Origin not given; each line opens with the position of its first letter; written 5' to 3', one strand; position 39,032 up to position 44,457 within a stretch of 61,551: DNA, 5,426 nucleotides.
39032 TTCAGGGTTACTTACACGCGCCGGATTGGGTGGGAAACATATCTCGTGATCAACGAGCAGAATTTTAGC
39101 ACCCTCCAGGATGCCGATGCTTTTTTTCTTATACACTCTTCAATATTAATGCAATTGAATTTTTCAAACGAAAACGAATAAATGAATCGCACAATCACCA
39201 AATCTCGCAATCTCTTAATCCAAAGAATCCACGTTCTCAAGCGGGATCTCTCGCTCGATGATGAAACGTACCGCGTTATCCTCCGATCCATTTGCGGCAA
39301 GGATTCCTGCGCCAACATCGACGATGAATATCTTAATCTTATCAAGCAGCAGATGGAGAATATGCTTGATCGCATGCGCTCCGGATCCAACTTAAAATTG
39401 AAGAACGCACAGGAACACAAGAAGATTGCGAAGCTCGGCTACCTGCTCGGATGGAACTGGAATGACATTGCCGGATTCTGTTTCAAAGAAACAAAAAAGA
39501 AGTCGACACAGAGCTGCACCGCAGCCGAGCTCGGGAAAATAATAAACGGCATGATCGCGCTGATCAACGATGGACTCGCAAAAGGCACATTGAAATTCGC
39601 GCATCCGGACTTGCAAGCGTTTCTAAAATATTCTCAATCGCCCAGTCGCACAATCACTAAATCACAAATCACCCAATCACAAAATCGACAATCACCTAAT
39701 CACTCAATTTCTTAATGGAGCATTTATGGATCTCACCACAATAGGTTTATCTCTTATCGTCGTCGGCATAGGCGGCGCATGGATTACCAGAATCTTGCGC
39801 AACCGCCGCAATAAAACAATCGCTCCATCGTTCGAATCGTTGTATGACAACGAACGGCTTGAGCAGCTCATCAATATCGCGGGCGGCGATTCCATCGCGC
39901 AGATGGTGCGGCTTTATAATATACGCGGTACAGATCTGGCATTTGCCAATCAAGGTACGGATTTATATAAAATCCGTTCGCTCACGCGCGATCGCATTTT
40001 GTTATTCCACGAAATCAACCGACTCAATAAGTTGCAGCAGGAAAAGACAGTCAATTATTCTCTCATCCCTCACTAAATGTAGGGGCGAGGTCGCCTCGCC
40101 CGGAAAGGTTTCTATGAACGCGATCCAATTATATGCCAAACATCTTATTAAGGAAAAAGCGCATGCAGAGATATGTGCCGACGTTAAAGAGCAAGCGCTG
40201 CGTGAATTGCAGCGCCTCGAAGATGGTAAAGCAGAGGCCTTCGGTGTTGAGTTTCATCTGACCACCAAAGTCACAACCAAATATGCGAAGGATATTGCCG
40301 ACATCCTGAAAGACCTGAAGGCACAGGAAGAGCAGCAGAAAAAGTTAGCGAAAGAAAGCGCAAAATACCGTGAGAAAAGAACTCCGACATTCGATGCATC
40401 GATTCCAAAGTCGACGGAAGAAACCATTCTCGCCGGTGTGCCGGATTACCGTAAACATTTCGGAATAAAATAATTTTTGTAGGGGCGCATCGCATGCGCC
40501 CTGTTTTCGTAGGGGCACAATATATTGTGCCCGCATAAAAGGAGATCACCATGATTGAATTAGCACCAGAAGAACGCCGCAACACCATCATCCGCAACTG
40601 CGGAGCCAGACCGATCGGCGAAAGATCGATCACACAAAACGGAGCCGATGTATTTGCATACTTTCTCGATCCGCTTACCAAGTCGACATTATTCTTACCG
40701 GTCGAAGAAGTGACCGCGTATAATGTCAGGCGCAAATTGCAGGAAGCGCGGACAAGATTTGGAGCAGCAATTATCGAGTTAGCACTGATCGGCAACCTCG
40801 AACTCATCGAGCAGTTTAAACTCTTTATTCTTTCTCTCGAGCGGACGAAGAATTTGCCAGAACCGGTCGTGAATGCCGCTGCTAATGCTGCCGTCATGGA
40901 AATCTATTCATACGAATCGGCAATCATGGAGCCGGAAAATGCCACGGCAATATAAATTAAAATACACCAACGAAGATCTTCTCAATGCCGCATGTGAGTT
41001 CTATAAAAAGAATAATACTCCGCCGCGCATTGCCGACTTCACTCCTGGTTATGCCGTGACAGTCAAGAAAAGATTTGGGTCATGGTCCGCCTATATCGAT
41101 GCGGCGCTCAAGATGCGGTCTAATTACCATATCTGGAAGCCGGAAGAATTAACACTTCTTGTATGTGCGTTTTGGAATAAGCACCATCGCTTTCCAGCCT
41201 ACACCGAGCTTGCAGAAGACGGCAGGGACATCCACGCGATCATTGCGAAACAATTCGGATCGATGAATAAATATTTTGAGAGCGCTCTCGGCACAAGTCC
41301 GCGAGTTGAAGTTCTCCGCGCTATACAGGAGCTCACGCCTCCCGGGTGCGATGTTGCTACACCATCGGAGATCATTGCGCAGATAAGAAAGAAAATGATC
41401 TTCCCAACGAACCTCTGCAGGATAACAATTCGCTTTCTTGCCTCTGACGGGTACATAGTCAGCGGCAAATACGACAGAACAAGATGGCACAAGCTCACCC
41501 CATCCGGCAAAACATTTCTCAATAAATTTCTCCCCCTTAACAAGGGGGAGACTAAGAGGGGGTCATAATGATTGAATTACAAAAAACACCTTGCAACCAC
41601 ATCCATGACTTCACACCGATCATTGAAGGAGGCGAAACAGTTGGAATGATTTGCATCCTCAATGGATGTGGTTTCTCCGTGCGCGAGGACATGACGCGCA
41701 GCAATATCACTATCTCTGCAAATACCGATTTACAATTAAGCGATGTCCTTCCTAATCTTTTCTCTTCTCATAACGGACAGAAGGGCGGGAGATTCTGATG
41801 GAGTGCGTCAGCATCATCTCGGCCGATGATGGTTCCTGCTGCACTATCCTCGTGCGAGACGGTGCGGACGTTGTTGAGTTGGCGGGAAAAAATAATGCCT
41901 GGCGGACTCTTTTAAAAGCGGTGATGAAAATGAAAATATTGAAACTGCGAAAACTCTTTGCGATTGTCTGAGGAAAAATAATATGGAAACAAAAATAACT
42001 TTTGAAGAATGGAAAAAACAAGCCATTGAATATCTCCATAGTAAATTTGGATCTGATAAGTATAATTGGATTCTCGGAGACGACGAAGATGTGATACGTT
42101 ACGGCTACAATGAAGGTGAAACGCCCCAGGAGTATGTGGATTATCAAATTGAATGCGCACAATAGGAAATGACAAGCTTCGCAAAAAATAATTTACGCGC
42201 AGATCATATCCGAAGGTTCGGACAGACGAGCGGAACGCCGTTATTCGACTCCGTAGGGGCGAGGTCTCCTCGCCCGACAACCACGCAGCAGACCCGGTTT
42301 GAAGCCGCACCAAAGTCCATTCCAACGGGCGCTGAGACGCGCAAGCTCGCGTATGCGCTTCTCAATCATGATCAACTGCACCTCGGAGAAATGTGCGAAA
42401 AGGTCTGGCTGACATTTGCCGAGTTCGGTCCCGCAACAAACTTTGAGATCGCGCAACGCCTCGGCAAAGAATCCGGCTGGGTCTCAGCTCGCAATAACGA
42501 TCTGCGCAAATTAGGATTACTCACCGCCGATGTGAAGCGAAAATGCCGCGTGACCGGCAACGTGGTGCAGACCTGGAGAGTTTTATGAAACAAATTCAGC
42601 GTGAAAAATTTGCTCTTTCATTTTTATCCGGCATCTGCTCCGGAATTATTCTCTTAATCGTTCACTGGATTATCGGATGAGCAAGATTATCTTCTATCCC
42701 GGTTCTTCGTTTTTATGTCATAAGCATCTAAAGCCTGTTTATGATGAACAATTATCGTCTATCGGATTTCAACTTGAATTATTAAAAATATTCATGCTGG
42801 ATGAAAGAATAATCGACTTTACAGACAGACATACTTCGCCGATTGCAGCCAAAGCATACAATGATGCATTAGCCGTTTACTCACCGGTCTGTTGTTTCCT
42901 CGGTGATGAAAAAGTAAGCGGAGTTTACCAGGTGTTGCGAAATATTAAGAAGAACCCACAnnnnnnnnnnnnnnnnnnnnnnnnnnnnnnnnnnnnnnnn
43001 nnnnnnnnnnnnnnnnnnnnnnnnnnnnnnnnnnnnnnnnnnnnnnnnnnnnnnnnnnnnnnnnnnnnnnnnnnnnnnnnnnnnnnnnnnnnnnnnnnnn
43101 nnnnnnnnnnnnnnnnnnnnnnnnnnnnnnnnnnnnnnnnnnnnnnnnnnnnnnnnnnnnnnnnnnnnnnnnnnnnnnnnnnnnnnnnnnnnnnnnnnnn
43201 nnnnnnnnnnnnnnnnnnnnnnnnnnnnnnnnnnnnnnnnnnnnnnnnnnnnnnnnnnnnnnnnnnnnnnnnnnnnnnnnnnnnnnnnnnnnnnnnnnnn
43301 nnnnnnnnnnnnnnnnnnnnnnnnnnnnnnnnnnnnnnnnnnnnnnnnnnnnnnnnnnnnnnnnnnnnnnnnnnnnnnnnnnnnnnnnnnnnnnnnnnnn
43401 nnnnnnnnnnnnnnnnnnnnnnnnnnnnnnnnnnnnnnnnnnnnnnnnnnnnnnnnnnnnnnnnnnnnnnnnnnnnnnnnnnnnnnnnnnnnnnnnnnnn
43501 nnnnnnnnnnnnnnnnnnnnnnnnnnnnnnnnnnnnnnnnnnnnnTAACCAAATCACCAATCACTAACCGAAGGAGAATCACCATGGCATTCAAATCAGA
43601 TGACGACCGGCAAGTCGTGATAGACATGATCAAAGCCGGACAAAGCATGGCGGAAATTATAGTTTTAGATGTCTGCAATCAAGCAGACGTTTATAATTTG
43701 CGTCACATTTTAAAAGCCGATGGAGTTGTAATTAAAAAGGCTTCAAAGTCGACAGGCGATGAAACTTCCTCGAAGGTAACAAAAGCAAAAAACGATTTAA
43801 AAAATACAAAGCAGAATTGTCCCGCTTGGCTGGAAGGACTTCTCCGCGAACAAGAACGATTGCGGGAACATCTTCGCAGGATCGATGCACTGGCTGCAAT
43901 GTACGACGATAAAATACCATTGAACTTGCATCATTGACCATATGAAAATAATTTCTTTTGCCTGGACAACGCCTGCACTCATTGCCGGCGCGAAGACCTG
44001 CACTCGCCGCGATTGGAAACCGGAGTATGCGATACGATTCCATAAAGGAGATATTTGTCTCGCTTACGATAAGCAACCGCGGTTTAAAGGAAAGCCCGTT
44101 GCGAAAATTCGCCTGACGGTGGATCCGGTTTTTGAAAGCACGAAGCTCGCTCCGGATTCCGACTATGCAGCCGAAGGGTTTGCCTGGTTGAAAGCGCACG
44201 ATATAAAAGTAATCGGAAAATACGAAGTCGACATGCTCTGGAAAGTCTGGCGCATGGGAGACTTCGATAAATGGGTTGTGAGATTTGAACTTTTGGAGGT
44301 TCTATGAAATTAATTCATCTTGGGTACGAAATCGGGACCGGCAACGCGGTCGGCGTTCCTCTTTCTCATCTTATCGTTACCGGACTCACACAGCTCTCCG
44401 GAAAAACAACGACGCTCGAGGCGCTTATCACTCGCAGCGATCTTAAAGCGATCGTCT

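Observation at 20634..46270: Eleven strand-locked (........)n octamer arrays punctuate the prophage at gene junctions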

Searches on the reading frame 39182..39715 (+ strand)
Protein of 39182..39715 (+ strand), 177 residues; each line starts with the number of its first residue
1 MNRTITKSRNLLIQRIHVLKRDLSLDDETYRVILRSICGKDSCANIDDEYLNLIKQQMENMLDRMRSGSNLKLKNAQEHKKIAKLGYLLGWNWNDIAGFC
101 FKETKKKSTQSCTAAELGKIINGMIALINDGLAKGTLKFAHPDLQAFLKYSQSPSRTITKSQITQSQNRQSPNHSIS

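Call 40: search_protein_families(library=pfam, proteins=[window:39182-39715:+], max_evalue=1)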
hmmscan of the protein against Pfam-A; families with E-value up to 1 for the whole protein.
window:39182-39715:+ (177 aa): 1 family
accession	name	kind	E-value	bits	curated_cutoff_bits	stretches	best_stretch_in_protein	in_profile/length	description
PF06252.17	GemA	-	2.7e-10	41.6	27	1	25-123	1-112/119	Bacteriophage Mu, GemA protein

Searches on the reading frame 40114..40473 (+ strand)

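Call 44: search_protein_families(library=pfam, proteins=[window:40114-40473:+], max_evalue=1)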
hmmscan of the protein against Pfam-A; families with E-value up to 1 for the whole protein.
window:40114-40473:+ (119 aa): 2 families
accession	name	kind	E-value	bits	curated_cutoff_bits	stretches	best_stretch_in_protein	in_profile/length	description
PF15265.11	FAM196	-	0.0062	16.5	27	1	66-116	63-116/489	FAM196 family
PF08535.16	KorB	-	0.018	15.4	22.3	1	10-69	31-87/89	KorB domain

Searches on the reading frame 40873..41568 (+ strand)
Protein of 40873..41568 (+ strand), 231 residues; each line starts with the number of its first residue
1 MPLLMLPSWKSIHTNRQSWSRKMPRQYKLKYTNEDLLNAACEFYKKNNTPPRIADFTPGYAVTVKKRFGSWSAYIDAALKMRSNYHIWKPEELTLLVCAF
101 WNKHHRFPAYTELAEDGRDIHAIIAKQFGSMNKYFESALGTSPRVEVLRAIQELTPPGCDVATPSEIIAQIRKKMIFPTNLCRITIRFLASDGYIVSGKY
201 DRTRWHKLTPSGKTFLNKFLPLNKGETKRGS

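Call 43: search_protein_families(library=pfam, proteins=[window:40873-41568:+], max_evalue=1)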
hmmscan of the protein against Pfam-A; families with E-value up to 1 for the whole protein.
window:40873-41568:+ (231 aa): 2 families
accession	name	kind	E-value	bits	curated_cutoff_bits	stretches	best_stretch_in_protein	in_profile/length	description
PF18780.6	HNH_repeat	-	5.3e-11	43.1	26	2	31-78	1-51/54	Homing endonuclease associated repeat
PF13350.11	Y_phosphatase3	-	0.24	11.8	22.2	0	122-149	207-235/240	Tyrosine phosphatase family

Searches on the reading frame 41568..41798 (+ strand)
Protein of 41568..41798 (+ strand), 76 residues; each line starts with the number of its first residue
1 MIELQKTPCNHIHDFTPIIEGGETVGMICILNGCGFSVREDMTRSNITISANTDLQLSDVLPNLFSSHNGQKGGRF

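Call 44: search_protein_families(library=pfam, proteins=[window:41568-41798:+], max_evalue=1)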
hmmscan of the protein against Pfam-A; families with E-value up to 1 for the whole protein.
window:41568-41798:+ (76 aa): 1 family
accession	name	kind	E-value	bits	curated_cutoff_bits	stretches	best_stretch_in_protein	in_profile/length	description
PF06328.17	Lep_receptor_Ig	-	0.2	12.1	28.8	1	8-34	2-29/94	Ig-like C2-type domain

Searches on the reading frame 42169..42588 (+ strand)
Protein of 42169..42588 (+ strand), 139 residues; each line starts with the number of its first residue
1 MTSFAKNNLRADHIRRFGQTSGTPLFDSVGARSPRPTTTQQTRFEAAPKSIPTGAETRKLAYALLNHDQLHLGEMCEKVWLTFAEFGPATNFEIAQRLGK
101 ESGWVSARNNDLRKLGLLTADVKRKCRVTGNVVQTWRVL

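Call 43: search_protein_families(library=pfam, proteins=[window:42169-42588:+], max_evalue=1)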
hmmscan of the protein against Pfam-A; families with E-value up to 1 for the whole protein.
window:42169-42588:+ (139 aa): 1 family
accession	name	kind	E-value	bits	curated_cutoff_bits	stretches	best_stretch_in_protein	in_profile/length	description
PF08535.16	KorB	-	0.081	13.3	22.3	1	92-109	7-24/89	KorB domain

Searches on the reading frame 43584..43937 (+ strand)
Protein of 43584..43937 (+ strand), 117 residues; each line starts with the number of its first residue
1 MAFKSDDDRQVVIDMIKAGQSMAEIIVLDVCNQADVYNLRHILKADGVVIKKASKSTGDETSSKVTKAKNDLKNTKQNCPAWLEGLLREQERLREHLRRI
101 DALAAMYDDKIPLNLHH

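Call 40: search_protein_families(library=pfam, proteins=[window:43584-43937:+], max_evalue=1)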
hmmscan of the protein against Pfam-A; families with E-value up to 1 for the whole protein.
window:43584-43937:+ (117 aa): 2 families
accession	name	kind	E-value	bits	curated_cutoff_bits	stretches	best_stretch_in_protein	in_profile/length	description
PF04954.18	SIP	-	0.046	14.7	26.3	1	25-99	30-101/119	Siderophore-interacting protein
PF13434.12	Lys_Orn_oxgnase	-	0.11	12.1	21.3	1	9-77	187-254/339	L-lysine 6-monooxygenase/L-ornithine 5-monooxygenase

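Call 67: search_solved_structures(query=window:43584-43937:+, max_evalue=10)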
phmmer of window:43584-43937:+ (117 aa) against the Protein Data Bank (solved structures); distinct sequences matched with E-value up to 10: 3.
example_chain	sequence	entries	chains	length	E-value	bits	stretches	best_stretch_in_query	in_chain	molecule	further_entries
5dfx_A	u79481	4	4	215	0.071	16.7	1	20-94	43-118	Histidine kinase | Sensory transduction histidine kinase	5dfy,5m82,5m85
7ymf_B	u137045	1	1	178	0.21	15.2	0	58-90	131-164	ATP-dependent RNA helicase DDX3X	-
2jgn_A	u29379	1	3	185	0.46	14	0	58-89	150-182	ATP-DEPENDENT RNA HELICASE DDX3X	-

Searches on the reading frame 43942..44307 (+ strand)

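Call 43: search_protein_families(library=pfam, proteins=[window:43942-44307:+], max_evalue=1)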
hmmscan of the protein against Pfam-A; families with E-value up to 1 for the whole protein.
window:43942-44307:+ (121 aa): 1 family
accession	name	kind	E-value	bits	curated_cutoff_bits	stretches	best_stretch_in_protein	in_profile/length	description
PF07653.23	SH3_2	-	0.053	13.6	21.8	0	27-40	12-25/55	Variant SH3 domain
